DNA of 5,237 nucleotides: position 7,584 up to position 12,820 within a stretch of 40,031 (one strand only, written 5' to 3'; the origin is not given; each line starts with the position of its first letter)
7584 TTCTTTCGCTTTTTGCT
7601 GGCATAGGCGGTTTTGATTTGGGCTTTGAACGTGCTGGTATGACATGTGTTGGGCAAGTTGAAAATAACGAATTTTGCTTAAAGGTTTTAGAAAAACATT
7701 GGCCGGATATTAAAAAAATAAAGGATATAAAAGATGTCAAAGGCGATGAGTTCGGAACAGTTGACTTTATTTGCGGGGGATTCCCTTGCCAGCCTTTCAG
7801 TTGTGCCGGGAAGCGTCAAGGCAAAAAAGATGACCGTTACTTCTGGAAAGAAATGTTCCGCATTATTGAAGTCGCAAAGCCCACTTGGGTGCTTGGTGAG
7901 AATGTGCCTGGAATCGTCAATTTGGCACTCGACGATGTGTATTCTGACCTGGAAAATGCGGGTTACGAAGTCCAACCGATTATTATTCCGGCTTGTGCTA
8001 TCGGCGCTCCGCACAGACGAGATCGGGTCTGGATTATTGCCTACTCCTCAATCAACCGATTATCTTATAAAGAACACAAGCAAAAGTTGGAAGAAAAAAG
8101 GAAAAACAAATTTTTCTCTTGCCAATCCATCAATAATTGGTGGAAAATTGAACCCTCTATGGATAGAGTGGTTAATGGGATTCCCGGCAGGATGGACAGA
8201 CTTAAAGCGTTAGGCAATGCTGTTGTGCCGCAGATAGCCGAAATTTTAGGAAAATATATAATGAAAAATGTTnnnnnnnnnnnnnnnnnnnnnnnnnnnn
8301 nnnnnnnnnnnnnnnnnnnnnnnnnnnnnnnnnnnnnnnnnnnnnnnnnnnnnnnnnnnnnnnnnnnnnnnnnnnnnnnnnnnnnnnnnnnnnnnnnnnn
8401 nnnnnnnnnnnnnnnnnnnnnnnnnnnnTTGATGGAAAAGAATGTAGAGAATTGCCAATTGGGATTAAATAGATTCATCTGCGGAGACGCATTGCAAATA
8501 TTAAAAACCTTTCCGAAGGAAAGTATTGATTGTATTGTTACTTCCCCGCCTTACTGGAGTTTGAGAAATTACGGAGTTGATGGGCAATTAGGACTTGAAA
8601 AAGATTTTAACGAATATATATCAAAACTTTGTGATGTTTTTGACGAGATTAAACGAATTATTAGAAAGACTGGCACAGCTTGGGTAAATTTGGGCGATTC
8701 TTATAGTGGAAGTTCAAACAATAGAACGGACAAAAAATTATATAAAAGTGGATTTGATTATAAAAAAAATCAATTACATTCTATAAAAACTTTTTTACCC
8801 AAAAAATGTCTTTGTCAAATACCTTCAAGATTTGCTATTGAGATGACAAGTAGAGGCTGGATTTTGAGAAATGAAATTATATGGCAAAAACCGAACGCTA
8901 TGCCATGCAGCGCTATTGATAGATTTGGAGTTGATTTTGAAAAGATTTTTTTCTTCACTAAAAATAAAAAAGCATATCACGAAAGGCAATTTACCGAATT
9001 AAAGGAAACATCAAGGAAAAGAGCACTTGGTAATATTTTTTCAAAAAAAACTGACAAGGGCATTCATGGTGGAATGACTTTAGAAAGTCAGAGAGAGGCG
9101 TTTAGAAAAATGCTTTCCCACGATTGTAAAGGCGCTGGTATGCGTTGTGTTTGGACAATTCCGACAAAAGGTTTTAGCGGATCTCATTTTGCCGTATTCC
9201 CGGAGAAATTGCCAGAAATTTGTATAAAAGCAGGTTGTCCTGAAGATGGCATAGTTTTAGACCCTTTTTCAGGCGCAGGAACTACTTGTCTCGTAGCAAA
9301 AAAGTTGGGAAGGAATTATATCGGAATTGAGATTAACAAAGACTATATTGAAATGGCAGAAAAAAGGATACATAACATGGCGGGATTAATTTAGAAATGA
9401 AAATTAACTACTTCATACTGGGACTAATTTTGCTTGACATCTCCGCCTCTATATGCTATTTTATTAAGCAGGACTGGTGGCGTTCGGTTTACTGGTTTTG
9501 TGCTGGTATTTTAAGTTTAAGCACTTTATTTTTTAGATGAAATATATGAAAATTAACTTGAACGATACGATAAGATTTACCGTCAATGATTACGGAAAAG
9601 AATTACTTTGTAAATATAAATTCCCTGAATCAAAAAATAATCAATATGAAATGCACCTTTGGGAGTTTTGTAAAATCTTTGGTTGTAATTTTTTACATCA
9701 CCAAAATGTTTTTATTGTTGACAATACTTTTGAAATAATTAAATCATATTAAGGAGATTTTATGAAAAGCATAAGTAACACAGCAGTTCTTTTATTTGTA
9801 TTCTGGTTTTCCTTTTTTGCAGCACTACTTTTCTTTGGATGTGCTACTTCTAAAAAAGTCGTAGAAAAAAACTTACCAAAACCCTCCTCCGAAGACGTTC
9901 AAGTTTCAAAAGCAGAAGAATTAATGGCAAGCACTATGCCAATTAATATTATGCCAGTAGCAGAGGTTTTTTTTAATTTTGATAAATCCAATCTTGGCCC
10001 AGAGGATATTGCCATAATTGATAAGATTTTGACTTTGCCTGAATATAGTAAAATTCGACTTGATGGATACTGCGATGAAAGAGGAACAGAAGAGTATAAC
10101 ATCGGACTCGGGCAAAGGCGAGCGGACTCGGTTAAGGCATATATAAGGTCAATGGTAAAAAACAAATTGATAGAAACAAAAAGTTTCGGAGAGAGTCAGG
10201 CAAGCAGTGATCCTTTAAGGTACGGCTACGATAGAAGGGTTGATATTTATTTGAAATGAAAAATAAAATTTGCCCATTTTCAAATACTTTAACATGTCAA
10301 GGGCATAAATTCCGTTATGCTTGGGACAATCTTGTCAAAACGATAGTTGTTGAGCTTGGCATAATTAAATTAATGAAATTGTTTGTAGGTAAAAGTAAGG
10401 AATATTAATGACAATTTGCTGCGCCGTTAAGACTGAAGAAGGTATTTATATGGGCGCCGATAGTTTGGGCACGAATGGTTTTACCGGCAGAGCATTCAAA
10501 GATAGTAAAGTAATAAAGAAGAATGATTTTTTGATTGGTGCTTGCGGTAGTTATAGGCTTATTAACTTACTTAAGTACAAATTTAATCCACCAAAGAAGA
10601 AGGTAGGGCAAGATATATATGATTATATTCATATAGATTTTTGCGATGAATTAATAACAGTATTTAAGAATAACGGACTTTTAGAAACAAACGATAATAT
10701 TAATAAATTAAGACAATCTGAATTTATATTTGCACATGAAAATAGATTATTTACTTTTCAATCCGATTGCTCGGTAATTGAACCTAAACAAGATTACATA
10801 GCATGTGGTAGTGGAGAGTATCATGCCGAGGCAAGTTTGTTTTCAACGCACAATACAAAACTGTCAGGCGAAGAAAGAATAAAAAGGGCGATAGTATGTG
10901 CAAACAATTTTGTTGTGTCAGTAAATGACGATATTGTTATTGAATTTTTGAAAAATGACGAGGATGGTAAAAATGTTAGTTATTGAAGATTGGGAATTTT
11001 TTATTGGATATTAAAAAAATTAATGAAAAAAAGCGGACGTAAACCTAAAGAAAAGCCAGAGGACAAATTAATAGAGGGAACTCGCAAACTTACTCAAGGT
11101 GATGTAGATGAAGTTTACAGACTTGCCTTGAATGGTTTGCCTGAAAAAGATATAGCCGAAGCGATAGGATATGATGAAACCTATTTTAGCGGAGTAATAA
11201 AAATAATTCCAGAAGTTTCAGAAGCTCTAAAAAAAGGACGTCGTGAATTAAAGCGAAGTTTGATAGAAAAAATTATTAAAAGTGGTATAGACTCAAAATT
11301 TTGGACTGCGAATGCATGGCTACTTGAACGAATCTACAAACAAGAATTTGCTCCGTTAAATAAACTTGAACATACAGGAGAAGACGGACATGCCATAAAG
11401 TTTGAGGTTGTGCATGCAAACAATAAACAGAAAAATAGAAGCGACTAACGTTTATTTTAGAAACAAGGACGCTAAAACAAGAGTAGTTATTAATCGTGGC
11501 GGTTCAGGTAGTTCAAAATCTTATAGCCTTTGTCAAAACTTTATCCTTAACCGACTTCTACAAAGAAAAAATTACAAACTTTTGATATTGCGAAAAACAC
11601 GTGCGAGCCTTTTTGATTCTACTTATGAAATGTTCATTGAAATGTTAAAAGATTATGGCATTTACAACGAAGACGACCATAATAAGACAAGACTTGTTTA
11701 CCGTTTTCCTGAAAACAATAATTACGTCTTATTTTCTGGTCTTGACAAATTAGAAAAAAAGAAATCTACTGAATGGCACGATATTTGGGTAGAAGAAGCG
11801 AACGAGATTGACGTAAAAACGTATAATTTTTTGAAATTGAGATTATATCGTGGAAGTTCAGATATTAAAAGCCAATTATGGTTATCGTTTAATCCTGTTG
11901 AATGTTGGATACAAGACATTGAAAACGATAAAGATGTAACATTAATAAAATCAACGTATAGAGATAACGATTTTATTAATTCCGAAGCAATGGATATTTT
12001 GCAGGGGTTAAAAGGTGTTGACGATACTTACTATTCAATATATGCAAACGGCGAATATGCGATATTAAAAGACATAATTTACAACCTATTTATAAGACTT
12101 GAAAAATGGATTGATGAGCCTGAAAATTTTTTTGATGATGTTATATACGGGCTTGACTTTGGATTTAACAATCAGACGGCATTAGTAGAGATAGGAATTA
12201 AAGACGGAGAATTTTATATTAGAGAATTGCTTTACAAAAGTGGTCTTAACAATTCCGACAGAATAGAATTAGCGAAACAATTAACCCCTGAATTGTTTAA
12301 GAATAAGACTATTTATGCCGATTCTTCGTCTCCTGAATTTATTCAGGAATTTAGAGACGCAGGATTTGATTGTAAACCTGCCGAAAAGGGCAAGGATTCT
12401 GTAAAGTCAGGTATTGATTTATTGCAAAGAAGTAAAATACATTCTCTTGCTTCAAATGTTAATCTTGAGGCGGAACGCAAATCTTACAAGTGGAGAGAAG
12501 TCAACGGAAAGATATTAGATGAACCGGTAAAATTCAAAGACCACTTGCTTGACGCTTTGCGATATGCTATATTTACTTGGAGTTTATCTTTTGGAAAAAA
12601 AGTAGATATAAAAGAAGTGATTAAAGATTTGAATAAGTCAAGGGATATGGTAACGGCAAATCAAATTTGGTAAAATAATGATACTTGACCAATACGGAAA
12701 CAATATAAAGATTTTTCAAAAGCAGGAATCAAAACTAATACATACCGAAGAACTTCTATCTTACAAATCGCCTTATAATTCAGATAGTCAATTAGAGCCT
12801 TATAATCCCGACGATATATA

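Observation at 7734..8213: Apparent dual coding: a 159-codon +1-frame ORF nested in the C5-methyltransferase gene, with conserved-looking motifs in both frames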

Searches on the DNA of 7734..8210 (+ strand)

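Call 55: search_dna_similar(query=L116:2790-3653:+, collection=ecoli_genomes, mode=distant, max_rows=15, max_evalue=0.001)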
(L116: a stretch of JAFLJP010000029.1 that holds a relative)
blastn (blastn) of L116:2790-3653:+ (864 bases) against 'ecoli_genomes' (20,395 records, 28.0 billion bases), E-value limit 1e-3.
Records with a match: 4; places in all: 4; records where one place covers at least 80% of the query: 0.
Genomes with a match: 4 of 5426; with a place that covers at least 80% of the query: 0. Places per genome that has any: lowest 1, median 1, highest 1. On chromosomes: 4 places; on plasmids: 0.
Best place of each record, by identity: 80-90% 2; 60-80% 2.
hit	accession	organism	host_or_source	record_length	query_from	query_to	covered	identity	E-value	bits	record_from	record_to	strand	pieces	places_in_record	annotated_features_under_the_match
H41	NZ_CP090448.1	Escherichia coli strain PT62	pigeon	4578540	709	785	9%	80.5%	6e-9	73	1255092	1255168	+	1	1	DNA cytosine methyltransferase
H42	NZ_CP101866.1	Escherichia coli strain LP5-1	pigeon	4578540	709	785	9%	80.5%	6e-9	73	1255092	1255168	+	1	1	DNA cytosine methyltransferase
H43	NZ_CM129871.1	Escherichia coli strain PCP07014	seawater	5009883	709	785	9%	79.2%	8e-8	68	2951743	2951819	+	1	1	DNA cytosine methyltransferase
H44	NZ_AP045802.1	Escherichia coli strain 23CRST032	Homo sapiens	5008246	709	785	9%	79.2%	8e-8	68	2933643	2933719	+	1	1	DNA cytosine methyltransferase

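Call 56: get_annotated_region(hit=H41, flank=3500)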
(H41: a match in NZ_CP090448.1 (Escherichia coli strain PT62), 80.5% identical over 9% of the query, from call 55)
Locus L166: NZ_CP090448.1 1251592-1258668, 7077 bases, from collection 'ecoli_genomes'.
description: Escherichia coli strain PT62 chromosome, complete genome
organism: Escherichia coli strain PT62 (NCBI taxid 562)
replicon: chromosome; assembly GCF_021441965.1
host: -; source: pigeon; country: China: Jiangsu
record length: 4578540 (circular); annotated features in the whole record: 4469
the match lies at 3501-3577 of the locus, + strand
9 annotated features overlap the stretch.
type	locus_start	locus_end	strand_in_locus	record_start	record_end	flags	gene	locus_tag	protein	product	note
CDS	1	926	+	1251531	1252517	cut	-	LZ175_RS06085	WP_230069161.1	DNA cytosine methyltransferase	-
CDS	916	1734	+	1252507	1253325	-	-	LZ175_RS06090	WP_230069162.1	DnaT-like ssDNA-binding domain-containing protein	-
CDS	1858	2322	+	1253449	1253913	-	-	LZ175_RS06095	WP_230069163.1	crossover junction endodeoxyribonuclease RuvC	-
CDS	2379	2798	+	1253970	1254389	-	-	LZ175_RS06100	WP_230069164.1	hypothetical protein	-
CDS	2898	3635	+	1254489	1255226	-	-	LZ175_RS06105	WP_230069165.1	DNA cytosine methyltransferase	-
CDS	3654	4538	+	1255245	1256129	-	-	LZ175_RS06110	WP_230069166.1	DUF551 domain-containing protein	-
CDS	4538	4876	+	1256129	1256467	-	-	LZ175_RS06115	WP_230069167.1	hypothetical protein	-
CDS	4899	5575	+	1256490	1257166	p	-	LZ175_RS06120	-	terminase small subunit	frameshifted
CDS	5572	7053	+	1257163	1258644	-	-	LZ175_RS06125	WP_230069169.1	terminase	-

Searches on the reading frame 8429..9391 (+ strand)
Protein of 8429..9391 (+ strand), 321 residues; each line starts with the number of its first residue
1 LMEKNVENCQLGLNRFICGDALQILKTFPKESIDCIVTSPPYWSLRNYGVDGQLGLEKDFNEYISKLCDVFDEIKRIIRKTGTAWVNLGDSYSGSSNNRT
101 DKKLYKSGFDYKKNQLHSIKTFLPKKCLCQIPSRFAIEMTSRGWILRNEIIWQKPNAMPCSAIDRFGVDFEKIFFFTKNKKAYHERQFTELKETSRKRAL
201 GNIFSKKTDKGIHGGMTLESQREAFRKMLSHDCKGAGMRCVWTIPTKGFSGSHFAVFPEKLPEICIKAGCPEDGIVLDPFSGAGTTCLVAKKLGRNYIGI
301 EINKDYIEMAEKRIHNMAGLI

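Call 94: search_protein_families(library=pfam, proteins=[window:8429-9391:+], max_evalue=0.001)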
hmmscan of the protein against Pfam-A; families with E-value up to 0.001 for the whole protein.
window:8429-9391:+ (321 aa): 4 families
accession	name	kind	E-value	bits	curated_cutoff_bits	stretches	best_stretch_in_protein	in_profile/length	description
PF01555.25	N6_N4_Mtase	-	6e-49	167.4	26.7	1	33-312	1-221/221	DNA methylase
PF09445.16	Methyltransf_15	-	3.9e-08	33.5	22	0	16-74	53-113/165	RNA cap guanine-N2 methyltransferase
PF13847.12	Methyltransf_31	-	7.1e-06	26.2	27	0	275-315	6-49/145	Methyltransferase domain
PF08241.18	Methyltransf_11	-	0.00014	22.8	21.2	0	281-316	5-40/95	Methyltransferase domain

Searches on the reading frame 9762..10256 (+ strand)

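Call 94: search_protein_families(library=pfam, proteins=[window:9762-10256:+], max_evalue=0.001)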
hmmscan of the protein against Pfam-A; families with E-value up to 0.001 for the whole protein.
window:9762-10256:+ (165 aa): 1 family
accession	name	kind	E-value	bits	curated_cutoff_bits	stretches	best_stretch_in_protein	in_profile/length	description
PF00691.25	OmpA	-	1.1e-11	45.3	27.2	1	70-147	1-84/98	OmpA family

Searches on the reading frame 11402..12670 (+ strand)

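Call 94: search_protein_families(library=pfam, proteins=[window:11402-12670:+], max_evalue=0.001)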
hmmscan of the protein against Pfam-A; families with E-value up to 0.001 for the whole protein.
window:11402-12670:+ (423 aa): 2 families
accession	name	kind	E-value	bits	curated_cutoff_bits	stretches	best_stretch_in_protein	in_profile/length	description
PF04466.19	Terminase_3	-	3.6e-31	108.7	23.2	1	28-218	4-201/201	Phage terminase large subunit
PF17288.8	Terminase_3C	-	8.9e-09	36.3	26.7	1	252-390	1-153/155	Terminase RNAseH like domain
